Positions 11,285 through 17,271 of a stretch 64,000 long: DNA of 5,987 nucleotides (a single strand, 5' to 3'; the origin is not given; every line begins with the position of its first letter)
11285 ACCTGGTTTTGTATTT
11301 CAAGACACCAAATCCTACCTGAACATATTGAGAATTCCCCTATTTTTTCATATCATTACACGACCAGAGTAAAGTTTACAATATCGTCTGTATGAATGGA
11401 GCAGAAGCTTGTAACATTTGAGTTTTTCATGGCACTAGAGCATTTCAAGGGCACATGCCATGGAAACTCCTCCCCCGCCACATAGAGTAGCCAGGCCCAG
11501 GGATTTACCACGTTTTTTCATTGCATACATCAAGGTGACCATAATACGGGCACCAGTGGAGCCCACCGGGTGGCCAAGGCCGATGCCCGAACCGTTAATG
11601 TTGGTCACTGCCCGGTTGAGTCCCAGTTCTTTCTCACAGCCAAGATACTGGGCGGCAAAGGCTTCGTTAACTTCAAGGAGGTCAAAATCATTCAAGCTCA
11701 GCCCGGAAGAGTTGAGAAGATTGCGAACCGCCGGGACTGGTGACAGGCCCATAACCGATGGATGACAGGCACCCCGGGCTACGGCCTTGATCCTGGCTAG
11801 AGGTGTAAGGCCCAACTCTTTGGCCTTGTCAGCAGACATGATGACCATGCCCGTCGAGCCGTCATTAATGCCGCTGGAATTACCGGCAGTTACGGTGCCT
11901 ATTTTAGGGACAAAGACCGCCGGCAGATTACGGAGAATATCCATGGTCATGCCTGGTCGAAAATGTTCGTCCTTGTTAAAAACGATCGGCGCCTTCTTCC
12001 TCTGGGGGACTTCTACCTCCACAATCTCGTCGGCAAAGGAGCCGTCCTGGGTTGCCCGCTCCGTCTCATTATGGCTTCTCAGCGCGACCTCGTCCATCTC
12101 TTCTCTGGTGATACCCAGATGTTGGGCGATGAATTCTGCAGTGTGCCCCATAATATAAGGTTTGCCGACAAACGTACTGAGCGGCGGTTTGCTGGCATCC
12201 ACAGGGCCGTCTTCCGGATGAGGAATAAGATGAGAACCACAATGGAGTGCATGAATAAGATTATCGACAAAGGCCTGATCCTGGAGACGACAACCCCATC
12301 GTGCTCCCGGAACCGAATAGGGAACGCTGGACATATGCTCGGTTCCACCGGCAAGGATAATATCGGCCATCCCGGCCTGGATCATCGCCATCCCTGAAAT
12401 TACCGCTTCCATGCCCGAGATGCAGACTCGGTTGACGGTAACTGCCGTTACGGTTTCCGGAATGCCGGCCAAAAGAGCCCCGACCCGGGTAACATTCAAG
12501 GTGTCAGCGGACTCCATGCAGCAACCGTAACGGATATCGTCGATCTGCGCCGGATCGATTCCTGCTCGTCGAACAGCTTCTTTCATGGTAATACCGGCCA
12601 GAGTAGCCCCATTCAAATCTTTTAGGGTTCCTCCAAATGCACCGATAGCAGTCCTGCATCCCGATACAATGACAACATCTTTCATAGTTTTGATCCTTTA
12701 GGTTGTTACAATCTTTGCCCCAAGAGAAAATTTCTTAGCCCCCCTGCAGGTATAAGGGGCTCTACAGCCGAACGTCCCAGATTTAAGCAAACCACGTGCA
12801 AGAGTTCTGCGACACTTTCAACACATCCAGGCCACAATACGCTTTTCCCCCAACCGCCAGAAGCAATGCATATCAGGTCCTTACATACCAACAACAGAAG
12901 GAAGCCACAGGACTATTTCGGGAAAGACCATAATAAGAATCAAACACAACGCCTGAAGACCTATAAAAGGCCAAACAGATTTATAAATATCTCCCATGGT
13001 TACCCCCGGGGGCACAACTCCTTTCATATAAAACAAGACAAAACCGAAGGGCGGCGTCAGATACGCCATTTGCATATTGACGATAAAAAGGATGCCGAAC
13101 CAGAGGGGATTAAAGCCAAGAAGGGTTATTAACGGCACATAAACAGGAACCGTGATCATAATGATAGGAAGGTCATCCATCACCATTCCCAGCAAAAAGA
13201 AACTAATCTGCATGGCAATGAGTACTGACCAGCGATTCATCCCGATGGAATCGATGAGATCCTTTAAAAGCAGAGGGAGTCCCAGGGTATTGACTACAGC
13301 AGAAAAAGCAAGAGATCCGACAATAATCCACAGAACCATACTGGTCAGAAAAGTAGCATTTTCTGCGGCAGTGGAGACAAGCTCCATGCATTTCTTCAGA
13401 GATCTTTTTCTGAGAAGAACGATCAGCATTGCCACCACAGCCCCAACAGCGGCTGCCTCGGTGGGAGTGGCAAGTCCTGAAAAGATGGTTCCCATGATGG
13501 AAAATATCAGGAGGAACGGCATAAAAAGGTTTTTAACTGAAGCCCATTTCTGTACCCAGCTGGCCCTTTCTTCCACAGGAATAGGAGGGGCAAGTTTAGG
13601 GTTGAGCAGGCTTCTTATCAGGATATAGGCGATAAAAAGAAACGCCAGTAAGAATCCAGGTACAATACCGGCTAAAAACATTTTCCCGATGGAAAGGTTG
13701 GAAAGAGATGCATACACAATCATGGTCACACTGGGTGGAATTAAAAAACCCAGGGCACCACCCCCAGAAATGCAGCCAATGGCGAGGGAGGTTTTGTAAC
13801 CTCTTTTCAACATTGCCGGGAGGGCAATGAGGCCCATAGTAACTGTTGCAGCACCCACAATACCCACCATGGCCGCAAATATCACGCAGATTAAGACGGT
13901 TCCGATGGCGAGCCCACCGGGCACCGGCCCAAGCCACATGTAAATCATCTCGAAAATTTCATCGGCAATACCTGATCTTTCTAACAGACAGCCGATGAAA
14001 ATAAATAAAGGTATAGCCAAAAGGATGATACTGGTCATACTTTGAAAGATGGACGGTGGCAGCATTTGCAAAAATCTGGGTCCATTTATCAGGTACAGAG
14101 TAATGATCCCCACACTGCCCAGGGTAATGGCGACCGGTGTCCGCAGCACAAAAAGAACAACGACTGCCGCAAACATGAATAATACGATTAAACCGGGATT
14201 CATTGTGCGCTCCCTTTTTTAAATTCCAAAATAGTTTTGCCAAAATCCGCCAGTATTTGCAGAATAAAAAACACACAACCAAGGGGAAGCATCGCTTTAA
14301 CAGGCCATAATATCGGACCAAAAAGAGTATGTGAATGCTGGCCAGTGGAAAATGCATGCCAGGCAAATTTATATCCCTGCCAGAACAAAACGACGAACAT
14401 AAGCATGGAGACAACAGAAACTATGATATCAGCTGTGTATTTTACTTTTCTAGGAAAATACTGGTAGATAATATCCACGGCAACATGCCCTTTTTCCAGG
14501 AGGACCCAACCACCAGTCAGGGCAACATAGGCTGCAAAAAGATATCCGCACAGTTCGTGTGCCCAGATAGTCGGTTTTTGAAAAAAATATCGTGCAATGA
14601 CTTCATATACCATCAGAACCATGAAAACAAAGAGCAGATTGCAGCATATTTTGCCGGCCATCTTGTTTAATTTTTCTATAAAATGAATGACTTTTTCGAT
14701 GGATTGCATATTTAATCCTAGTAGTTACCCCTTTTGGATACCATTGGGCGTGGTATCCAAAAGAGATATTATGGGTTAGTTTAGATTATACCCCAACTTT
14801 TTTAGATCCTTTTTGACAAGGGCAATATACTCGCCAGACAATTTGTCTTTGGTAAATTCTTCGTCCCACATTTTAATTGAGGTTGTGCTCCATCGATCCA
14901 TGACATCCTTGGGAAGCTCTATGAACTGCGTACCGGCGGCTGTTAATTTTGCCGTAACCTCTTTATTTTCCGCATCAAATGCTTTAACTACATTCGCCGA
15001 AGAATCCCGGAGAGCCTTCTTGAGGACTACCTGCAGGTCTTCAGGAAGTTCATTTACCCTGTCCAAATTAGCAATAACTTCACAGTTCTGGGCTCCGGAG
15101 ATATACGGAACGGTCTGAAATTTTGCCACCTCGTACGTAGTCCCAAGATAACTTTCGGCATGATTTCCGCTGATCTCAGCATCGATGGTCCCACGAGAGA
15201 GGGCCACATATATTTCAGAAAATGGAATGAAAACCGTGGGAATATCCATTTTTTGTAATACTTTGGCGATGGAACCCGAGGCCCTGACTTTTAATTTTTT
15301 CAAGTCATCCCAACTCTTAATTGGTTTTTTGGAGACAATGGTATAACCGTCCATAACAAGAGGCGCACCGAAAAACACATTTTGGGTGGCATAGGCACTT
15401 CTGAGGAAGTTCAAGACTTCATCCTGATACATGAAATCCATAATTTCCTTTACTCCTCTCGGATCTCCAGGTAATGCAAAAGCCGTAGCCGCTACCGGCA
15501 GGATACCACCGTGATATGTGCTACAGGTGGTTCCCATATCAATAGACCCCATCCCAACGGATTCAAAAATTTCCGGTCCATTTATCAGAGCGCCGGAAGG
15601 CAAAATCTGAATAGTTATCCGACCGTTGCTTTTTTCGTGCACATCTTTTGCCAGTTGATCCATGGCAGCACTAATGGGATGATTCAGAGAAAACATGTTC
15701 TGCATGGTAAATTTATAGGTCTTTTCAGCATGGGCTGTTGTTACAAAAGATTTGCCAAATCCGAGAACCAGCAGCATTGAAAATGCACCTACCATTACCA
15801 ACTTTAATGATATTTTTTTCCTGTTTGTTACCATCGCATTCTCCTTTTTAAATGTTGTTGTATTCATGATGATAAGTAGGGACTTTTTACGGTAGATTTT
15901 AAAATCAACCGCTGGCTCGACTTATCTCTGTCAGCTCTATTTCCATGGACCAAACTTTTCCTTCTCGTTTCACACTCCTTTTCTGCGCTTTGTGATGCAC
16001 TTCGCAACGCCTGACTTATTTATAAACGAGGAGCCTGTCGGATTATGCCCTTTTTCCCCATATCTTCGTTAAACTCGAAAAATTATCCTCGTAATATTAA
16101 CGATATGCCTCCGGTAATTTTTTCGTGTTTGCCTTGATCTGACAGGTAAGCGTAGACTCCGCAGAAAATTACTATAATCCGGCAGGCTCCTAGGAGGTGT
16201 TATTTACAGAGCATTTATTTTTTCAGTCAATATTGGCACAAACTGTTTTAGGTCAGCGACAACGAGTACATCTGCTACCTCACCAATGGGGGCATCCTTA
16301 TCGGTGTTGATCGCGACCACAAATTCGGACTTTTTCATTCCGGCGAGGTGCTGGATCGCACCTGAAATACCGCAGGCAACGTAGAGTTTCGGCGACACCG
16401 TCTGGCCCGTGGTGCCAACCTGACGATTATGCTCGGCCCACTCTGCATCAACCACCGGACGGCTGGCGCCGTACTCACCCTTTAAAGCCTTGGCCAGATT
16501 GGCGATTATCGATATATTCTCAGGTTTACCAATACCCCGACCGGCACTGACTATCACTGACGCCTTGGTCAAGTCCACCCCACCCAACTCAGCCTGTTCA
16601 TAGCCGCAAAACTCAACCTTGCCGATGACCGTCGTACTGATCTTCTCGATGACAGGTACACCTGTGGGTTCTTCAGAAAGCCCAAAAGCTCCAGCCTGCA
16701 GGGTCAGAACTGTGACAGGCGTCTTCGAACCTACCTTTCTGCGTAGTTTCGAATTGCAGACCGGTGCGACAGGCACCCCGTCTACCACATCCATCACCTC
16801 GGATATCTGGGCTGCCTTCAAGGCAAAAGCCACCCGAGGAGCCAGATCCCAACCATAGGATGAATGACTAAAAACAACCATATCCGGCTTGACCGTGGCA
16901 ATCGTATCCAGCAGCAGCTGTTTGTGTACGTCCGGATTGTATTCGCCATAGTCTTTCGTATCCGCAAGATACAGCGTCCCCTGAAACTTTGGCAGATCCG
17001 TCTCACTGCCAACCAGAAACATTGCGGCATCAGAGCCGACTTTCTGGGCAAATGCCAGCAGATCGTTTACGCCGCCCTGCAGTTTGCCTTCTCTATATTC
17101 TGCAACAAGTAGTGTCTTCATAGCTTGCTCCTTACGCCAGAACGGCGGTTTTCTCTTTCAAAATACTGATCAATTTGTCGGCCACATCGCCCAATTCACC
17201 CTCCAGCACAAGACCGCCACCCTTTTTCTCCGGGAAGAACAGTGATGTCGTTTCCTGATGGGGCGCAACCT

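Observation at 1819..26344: Candidate complete anaerobic 5-aminovalerate -> glutarate -> acetyl-CoA pathway in one 24.5-kb supercluster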

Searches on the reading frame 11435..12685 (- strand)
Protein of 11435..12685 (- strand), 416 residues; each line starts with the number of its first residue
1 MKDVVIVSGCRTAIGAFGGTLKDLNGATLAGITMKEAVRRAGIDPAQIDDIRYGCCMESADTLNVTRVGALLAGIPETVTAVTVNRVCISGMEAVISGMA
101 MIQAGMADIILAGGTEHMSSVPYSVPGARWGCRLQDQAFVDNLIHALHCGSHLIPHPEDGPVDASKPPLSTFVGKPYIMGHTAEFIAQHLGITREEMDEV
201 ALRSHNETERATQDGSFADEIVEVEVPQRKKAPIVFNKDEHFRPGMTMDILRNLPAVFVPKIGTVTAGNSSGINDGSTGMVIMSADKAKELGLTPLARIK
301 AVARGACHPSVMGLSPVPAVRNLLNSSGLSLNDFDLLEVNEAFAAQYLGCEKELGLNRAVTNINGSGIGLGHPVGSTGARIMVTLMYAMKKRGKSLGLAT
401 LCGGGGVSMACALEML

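Call 3: search_protein_families(library=pfam, proteins=[window:11435-12685:-])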
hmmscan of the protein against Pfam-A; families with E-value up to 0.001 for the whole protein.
window:11435-12685:- (416 aa): 2 families
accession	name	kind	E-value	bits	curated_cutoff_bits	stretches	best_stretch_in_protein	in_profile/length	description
PF00108.29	Thiolase_N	-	5.9e-75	252.4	26.4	2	4-149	1-148/260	Thiolase, N-terminal domain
PF02803.24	Thiolase_C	-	1.8e-40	137.8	27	1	293-414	1-122/123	Thiolase, C-terminal domain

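Call 5: search_protein_families(library=ncbifam, proteins=[window:11435-12685:-], max_evalue=1e-10)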
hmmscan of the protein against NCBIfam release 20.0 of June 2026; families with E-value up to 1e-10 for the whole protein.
window:11435-12685:- (416 aa): 32 families (the best 25 are shown)
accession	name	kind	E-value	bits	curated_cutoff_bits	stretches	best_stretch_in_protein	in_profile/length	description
TIGR01930.1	AcCoA-C-Actrans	subfamily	3.3e-126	421.3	240.55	1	6-414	1-385/385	acetyl-CoA C-acyltransferase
NF006552.0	PRK09051.1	subfamily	5.3e-119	398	565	2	178-415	158-394/395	beta-ketothiolase BktB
NF004853.0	PRK06205.1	subfamily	8.1e-117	390.6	551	1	1-414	1-401/404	acetyl-CoA C-acetyltransferase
NF042999.1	bketothiol_BktB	equivalog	8.1e-107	357.9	725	2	178-415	157-393/394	beta-ketothiolase BktB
NF004206.0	PRK05656.1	subfamily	2.6e-104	349.4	688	2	176-414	154-391/392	acetyl-CoA C-acetyltransferase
NF006086.0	PRK08235.1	equivalog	2.5e-103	346.2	526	2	179-412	157-389/393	acetyl-CoA C-acetyltransferase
NF006551.0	PRK09050.1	subfamily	3.8e-101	339.1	605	2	179-415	163-400/401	3-oxoadipyl-CoA thiolase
NF006510.0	PRK08947.1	equivalog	7.1e-101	337.9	519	2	169-414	136-385/387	acetyl-CoA C-acyltransferase FadA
TIGR02430.1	pcaF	equivalog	5.8e-100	335.1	597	2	178-414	161-398/400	3-oxoadipyl-CoA thiolase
NF005805.0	PRK07661.1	equivalog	5.4e-93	312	633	2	179-415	147-390/391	acetyl-CoA C-acetyltransferase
TIGR02445.1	fadA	equivalog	5.6e-92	308.7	591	2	165-414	130-383/385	acetyl-CoA C-acyltransferase FadA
NF005890.0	PRK07851.1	equivalog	8.5e-92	308.2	580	1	1-416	1-405/406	acetyl-CoA C-acetyltransferase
NF042967.1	AcCoAtase_PhaA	equivalog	2.6e-90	303.4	740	1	1-415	1-395/396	acetyl-CoA acetyltransferase PhaA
NF005033.0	PRK06445.1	equivalog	5e-88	295.9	511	2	176-414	157-393/395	acetyl-CoA C-acetyltransferase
NF005404.0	PRK06954.1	subfamily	5.5e-84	282.5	687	2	175-415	159-396/397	acetyl-CoA C-acetyltransferase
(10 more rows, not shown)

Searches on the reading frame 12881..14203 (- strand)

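Call 3: search_protein_families(library=pfam, proteins=[window:12881-14203:-])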
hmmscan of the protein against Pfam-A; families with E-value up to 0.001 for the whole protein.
window:12881-14203:- (440 aa): 1 family
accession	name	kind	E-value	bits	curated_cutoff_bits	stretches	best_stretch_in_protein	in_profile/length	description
PF06808.19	DctM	-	2.9e-88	296.9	23.8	1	12-430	2-413/413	Tripartite ATP-independent periplasmic transporter, DctM component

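Call 5: search_protein_families(library=ncbifam, proteins=[window:12881-14203:-], max_evalue=1e-10)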
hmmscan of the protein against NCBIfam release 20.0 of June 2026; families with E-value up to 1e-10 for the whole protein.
window:12881-14203:- (440 aa): 3 families
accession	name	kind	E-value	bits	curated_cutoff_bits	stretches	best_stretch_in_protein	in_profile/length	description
TIGR00786.1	dctM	subfamily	2.7e-99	332.7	268.45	1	23-435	3-405/405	TRAP transporter large permease subunit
NF011634.1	PRK15060.1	equivalog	1.7e-43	149.2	800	1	8-431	4-417/425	2,3-diketo-L-gulonate TRAP transporter large permease YiaN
TIGR02123.1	TRAP_fused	subfamily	3.9e-12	45.7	320.65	1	50-391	157-497/615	TRAP transporter fused permease subunit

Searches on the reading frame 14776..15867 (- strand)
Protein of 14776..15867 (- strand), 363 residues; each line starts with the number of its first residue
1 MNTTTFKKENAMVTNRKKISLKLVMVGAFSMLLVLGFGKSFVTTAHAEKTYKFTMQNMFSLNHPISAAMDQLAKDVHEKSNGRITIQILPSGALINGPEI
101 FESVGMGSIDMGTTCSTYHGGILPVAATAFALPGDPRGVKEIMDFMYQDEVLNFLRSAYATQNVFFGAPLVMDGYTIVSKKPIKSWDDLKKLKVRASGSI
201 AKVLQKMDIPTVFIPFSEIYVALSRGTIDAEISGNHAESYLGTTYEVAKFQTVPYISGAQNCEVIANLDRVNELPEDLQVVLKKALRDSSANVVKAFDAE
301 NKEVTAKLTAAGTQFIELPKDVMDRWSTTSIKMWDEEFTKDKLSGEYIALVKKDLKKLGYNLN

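Call 3: search_protein_families(library=pfam, proteins=[window:14776-15867:-])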
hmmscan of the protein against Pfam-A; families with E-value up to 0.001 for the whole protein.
window:14776-15867:- (363 aa): 1 family
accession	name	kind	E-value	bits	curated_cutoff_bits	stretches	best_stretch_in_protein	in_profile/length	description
PF03480.18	DctP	-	1.3e-38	133.4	23.4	1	60-340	6-285/286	Bacterial extracellular solute-binding protein, family 7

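Call 5: search_protein_families(library=ncbifam, proteins=[window:14776-15867:-], max_evalue=1e-10)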
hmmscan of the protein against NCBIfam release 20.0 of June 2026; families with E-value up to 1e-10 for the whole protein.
window:14776-15867:- (363 aa): 2 families
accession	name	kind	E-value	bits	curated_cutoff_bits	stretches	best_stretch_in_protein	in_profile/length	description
TIGR00787.1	dctP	subfamily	4.6e-24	85.2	175.05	1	62-310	8-255/257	DctP family TRAP transporter solute-binding subunit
NF037995.1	TRAP_S1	subfamily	8.7e-23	81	50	1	62-326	9-271/271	TRAP transporter substrate-binding protein DctP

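Call 28: search_solved_structures(query=window:14776-15867:-, max_evalue=0.00001)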
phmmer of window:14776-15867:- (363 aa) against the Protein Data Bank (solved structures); distinct sequences matched with E-value up to 0.00001: 65 (the best 60 are shown).
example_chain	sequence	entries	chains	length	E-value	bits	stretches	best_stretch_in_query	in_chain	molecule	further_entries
2zzv_A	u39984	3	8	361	4.3e-26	95.2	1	49-360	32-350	ABC transporter, solute-binding protein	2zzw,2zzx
7e9y_A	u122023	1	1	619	5.2e-22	81.8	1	49-229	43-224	Lactate-binding periplasmic protein TTHA0766,Lactate-binding periplasmic protein TTHA0766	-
8zmz_A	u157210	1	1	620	2e-20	76.6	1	49-231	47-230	Lactate-binding periplasmic protein TTHA0766,Red fluorescent protein drFP583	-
4pet_A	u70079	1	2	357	6.8e-19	71.6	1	41-349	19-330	Extracellular solute-binding protein, family 7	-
4yzz_A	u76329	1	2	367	1.6e-18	70.4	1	45-340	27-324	TRAP TRANSPORTER SOLUTE BINDING PROTEIN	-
4yic_A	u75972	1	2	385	1.9e-18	70.1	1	45-340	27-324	TRAP TRANSPORTER SOLUTE BINDING PROTEIN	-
7ug8_A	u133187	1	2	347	2.8e-18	69.6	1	72-336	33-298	Ketoacid-binding protein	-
4n8y_A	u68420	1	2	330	1e-17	67.7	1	53-319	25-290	Putative TRAP-type C4-dicarboxylate transport system, binding periplasmic protein (DctP su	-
4n6d_A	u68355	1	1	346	3.1e-17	66.1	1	67-300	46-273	TRAP dicarboxylate transporter-DctP subunit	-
4xfe_A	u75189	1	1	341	2.6e-16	63.1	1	34-321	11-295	TRAP dicarboxylate transporter subunit DctP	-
5cm6_A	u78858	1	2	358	8.6e-16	61.4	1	47-348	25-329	TRAP dicarboxylate transporter-DctP subunit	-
2hzk_A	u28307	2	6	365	2.9e-15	59.6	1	65-323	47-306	TRAP-T family sorbitol/mannitol transporter, periplasmic binding protein, SmoM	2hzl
4pe3_A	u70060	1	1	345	3.7e-15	59.3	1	50-287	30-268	TRAP dicarboxylate transporter-DctP subunit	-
4nn3_A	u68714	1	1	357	1.3e-13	54.2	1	41-316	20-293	TRAP dicarboxylate transporter, DctP subunit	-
4ng7_A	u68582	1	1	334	1.5e-13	54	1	60-321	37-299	TRAP periplasmic solute binding protein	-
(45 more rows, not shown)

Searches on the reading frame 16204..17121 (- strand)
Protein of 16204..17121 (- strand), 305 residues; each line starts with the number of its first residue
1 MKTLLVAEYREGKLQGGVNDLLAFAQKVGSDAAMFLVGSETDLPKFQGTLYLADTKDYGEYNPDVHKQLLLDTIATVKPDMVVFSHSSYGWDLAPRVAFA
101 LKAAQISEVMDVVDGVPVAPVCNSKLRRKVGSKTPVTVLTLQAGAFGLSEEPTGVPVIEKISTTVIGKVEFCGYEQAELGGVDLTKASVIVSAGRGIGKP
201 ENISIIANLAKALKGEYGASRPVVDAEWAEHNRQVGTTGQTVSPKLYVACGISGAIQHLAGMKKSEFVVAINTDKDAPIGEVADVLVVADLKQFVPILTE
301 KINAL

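Call 3: search_protein_families(library=pfam, proteins=[window:16204-17121:-])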
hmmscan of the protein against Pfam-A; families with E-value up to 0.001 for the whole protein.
window:16204-17121:- (305 aa): 2 families
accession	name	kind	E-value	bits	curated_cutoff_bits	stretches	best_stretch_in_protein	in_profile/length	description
PF00766.25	ETF_alpha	-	2.1e-36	124.2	27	1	183-263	1-81/81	Electron transfer flavoprotein FAD-binding domain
PF01012.27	ETF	-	5.2e-13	49.6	26.7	1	4-159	2-174/181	Electron transfer flavoprotein domain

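Call 5: search_protein_families(library=ncbifam, proteins=[window:16204-17121:-], max_evalue=1e-10)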
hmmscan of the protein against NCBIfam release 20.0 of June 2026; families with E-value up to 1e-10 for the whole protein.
window:16204-17121:- (305 aa): 5 families
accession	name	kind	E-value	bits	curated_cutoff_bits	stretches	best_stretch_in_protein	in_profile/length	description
NF042970.1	AcrlCoAredClosAcrA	equivalog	5.4e-46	157.3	600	1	182-304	234-359/360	acryloyl-CoA reductase electron transfer subunit beta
NF038209.1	mft_etfA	equivalog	9.5e-43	146.6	240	1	10-301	8-301/303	mycofactocin-associated electron transfer flavoprotein alpha subunit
NF002889.0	PRK03363.1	equivalog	2.7e-32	112.3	549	1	133-301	139-310/313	electron transfer flavoprotein subunit alpha/FixB family protein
NF051845.1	EtFlavAlphaProt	equivalog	2.4e-30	105.9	600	1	10-303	100-400/406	electron transfer flavoprotein subunit alpha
NF008884.0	PRK11916.1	equivalog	1.1e-28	100.5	528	1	76-302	77-310/312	electron transfer flavoprotein subunit alpha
